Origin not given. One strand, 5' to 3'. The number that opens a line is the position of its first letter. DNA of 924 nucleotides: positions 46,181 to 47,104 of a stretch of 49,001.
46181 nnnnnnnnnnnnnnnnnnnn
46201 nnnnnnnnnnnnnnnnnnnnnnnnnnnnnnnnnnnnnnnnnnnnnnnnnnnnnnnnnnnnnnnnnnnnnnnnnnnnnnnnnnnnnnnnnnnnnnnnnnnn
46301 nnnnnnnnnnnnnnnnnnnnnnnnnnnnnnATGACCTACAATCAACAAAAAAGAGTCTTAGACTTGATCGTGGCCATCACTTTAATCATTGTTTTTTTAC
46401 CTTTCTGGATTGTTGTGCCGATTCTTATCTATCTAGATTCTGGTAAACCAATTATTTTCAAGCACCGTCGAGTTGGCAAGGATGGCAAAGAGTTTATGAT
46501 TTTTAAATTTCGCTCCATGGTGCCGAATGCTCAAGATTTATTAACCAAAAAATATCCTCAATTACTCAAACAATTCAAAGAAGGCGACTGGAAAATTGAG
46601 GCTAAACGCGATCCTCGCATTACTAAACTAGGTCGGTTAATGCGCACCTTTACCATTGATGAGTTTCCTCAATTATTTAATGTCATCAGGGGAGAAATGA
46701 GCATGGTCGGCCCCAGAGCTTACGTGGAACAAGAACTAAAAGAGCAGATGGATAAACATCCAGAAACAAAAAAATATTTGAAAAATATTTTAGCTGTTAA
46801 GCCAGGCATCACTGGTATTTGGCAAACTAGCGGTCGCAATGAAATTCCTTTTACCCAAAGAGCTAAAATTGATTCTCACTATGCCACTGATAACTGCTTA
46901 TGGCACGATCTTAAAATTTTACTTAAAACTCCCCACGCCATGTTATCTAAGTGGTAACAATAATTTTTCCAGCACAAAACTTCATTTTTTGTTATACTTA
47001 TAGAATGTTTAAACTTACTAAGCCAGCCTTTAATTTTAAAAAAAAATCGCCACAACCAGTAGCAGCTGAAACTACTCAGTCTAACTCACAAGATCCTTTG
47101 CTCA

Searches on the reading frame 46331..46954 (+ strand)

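Call 36: search_protein_families(library=pfam, proteins=[window:46331-46954:+], max_evalue=0.001)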
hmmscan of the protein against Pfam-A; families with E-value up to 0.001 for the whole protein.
window:46331-46954:+ (208 aa): 1 family
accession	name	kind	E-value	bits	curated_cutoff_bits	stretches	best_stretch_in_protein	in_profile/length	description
PF02397.22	Bac_transf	-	1.1e-58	198.1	27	1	7-205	1-178/179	Bacterial sugar transferase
